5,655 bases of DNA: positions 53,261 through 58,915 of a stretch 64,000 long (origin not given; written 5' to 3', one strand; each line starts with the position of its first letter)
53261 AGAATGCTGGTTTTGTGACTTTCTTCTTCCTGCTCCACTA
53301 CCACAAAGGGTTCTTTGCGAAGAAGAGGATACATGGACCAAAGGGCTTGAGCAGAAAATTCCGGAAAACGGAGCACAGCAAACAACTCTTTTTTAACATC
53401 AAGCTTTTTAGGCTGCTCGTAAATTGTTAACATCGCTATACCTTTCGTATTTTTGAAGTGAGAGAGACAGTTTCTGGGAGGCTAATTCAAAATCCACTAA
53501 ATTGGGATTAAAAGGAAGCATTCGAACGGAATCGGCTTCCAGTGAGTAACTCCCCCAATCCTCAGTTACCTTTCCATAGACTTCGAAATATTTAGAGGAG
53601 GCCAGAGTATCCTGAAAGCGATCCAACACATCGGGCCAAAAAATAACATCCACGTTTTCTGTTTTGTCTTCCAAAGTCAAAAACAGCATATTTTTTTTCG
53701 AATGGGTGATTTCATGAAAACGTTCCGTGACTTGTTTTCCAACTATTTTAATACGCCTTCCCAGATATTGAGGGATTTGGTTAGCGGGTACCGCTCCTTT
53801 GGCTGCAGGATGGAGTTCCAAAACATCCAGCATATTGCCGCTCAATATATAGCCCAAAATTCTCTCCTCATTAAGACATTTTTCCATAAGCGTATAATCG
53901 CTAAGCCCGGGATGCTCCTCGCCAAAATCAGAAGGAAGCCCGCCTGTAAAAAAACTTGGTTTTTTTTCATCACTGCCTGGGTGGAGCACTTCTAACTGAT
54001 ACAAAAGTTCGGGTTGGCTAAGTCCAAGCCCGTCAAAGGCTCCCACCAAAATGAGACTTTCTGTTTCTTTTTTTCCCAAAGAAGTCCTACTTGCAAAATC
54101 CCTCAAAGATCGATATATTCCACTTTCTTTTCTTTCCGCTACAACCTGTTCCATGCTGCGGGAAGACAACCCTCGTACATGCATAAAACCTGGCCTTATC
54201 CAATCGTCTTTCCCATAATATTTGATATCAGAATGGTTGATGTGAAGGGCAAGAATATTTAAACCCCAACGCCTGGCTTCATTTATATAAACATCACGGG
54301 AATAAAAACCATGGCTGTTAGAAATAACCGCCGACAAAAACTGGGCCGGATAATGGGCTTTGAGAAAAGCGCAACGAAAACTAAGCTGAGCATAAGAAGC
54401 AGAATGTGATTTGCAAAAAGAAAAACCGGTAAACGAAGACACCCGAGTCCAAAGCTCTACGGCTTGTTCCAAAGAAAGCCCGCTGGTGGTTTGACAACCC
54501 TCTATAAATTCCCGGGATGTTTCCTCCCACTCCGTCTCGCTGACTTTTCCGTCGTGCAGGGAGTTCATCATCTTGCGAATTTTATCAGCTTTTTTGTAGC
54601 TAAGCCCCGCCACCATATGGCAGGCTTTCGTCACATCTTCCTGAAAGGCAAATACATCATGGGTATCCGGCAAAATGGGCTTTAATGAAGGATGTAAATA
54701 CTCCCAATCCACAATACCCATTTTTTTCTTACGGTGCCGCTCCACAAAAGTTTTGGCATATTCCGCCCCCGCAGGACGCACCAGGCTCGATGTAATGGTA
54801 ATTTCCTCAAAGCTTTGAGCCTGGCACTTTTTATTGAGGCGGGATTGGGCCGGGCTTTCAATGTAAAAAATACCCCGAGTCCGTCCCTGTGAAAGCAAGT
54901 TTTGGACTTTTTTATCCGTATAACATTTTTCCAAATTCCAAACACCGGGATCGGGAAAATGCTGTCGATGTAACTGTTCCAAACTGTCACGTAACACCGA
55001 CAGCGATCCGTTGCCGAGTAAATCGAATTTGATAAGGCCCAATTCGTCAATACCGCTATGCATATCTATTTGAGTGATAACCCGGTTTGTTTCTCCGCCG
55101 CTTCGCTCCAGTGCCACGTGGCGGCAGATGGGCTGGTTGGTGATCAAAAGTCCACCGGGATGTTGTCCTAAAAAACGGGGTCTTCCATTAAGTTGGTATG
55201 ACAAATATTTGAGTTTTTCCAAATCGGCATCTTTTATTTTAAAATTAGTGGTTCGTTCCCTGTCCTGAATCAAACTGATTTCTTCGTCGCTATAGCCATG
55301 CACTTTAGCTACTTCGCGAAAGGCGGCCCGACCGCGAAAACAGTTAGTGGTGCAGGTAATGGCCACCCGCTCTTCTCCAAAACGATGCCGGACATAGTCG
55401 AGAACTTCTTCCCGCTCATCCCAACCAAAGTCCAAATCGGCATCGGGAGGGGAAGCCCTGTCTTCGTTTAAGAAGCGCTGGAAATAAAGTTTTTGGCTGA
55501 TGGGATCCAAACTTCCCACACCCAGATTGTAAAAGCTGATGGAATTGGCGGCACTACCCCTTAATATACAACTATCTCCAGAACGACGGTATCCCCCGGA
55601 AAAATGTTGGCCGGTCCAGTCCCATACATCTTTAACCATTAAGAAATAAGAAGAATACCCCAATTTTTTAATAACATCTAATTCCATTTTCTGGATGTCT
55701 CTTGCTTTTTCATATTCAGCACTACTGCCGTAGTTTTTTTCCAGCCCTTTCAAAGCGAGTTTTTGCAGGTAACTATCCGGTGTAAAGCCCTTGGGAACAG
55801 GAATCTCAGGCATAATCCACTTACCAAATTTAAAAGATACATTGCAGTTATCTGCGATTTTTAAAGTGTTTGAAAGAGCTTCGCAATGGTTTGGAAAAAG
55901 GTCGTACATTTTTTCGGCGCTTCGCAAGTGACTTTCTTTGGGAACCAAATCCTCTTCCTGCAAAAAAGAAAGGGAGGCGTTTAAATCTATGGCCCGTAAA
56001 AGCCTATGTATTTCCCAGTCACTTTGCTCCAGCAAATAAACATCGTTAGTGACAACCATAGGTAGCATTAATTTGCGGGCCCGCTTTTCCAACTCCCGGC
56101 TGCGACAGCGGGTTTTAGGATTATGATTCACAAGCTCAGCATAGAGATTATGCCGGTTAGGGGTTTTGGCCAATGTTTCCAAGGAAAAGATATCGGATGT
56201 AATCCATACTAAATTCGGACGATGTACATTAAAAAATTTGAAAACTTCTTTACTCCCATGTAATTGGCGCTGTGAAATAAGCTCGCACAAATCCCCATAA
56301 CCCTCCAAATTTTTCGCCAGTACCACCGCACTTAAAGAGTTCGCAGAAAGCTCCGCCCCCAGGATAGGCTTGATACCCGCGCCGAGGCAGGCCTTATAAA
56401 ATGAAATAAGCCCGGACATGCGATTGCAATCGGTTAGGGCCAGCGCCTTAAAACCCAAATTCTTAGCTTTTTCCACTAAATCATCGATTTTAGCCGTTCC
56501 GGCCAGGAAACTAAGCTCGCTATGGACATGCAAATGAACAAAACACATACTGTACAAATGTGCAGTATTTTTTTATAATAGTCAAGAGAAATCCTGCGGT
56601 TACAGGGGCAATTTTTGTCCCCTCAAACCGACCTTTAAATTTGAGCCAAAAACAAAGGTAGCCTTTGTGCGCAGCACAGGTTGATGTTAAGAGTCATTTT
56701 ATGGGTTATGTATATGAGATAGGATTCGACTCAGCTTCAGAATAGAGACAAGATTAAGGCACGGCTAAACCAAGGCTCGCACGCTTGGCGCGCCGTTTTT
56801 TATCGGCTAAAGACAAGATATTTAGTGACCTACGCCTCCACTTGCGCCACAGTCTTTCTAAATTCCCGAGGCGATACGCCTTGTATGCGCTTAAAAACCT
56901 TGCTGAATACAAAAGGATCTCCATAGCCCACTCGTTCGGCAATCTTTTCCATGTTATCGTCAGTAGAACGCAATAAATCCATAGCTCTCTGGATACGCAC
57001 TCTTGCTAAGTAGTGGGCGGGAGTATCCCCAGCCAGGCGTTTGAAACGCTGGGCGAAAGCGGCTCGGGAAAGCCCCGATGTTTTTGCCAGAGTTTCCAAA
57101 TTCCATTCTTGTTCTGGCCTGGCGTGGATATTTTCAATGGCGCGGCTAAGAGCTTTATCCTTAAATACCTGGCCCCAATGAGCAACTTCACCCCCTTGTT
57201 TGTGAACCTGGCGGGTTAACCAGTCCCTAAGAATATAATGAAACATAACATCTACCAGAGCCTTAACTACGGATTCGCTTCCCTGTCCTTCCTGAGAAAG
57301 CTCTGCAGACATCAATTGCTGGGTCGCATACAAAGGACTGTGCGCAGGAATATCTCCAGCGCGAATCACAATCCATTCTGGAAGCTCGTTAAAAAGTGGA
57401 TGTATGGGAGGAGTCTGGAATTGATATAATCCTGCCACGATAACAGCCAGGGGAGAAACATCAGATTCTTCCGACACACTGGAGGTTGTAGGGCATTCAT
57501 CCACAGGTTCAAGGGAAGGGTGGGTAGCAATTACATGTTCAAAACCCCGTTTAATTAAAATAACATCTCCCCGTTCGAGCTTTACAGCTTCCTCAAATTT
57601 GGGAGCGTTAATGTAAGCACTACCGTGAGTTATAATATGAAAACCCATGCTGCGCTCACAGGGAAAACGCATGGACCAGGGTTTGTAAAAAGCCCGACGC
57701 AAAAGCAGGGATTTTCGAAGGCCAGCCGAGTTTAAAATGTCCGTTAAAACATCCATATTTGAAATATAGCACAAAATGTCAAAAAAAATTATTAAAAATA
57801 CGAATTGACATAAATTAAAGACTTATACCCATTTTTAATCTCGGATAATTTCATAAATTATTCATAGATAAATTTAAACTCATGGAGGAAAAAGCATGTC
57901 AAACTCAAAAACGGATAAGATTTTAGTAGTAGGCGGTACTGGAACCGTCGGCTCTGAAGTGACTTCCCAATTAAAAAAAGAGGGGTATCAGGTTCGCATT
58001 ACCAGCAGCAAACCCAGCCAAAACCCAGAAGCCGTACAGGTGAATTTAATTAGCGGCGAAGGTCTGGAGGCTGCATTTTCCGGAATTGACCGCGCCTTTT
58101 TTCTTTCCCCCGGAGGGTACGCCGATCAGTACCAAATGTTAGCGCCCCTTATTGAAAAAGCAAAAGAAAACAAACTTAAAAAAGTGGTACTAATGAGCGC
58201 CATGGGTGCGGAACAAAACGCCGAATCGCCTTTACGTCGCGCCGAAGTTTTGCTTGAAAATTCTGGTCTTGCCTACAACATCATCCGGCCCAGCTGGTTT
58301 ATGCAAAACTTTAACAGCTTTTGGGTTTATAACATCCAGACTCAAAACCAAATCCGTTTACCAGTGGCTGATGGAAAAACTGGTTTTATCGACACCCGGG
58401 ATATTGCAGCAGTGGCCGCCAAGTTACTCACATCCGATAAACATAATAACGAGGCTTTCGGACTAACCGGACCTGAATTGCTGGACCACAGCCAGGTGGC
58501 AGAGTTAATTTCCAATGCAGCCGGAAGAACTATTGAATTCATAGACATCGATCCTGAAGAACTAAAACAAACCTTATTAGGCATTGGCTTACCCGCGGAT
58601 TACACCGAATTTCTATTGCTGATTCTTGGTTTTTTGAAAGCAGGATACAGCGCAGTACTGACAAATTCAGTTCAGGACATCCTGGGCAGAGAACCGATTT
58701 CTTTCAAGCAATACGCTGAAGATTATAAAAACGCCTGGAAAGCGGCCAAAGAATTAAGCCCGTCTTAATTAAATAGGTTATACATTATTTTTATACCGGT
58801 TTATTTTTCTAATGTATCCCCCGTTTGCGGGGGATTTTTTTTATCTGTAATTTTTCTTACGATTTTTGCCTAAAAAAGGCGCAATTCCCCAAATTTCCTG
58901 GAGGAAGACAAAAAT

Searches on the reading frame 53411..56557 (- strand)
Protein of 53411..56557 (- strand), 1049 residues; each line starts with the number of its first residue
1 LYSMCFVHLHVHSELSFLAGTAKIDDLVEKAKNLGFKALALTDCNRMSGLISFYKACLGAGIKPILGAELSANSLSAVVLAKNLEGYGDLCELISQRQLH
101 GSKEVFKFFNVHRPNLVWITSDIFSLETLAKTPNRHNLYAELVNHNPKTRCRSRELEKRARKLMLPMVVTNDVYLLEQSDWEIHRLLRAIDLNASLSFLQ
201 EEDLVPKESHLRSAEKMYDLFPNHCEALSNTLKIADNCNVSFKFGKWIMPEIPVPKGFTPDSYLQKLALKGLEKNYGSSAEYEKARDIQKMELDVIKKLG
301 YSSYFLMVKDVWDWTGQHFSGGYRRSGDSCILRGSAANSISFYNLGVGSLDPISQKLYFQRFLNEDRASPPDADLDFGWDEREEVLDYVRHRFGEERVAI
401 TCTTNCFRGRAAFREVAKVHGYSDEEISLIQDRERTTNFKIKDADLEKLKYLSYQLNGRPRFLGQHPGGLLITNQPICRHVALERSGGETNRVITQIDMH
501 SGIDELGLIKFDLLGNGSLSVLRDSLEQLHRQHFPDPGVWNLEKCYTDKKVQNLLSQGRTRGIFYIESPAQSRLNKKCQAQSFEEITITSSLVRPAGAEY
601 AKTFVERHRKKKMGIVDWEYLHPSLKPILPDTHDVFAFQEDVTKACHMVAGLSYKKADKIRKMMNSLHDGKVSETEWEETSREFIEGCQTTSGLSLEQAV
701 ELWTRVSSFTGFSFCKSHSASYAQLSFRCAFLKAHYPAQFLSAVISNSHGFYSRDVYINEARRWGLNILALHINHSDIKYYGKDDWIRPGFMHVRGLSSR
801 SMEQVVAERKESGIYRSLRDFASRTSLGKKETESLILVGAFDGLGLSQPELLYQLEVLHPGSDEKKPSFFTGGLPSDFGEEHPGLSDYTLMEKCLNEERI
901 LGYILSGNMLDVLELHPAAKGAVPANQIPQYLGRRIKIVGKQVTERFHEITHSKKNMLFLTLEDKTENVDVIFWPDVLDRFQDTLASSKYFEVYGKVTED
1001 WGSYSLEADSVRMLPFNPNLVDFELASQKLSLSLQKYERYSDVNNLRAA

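Call 63: search_protein_families(library=pfam, proteins=[window:53411-56557:-], max_evalue=0.0001)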
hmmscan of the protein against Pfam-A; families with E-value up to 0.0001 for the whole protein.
window:53411-56557:- (1049 aa): 5 families
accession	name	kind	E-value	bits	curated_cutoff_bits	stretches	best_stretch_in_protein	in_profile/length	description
PF07733.18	DNA_pol3_alpha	-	3.8e-54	184.5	23.9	1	262-515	1-260/260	Bacterial DNA polymerase III alpha NTPase domain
PF17657.6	DNA_pol3_finger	-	5.2e-28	97.9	22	1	519-688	2-162/166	Bacterial DNA polymerase III alpha subunit finger domain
PF02811.25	PHP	-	2.8e-27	96.5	26.4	1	8-102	1-100/164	PHP domain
PF14579.12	HHH_6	-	7.6e-18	65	25.6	1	765-848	1-87/90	Helix-hairpin-helix motif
PF01336.31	tRNA_anti-codon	-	1.5e-09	38.1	27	1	946-1013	11-74/75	OB-fold nucleic acid binding domain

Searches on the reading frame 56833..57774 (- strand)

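Call 63: search_protein_families(library=pfam, proteins=[window:56833-57774:-], max_evalue=0.0001)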
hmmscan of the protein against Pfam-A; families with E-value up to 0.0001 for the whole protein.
window:56833-57774:- (314 aa): 3 families
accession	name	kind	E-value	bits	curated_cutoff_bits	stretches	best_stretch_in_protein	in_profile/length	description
PF12852.13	Cupin_6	-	7.6e-37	127.3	26.7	1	8-186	1-182/183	Cupin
PF12833.13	HTH_18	-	4.4e-21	75.4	33.6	1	229-307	1-79/80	Helix-turn-helix domain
PF00165.29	HTH_AraC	-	2.8e-15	56.4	26.6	1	268-307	1-42/42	Bacterial regulatory helix-turn-helix proteins, AraC family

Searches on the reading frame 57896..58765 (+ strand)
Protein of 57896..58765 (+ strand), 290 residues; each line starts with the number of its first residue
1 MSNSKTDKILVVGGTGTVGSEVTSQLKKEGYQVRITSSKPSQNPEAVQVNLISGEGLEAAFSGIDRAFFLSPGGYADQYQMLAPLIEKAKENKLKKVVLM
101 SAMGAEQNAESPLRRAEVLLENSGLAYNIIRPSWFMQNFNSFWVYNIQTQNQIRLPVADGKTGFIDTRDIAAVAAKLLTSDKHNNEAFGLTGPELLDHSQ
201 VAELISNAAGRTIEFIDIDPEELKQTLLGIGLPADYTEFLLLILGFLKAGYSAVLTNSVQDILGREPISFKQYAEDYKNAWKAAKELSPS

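Call 63: search_protein_families(library=pfam, proteins=[window:57896-58765:+], max_evalue=0.0001)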
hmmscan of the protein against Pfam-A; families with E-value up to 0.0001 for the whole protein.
window:57896-58765:+ (290 aa): 4 families
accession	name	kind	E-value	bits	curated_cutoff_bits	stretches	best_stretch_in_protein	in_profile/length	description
PF05368.20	NmrA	-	1.1e-18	68.3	27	1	6-238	2-258/298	NmrA-like family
PF13460.12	NAD_binding_10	-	3.8e-18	66.5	27.2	1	13-180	1-183/184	NAD(P)H-binding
PF01370.27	Epimerase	-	1.7e-06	28.1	20.9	1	9-61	1-60/240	NAD dependent epimerase/dehydratase family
PF04321.23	RmlD_sub_bind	-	6.3e-06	25.9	27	0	8-61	2-47/287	RmlD substrate binding domain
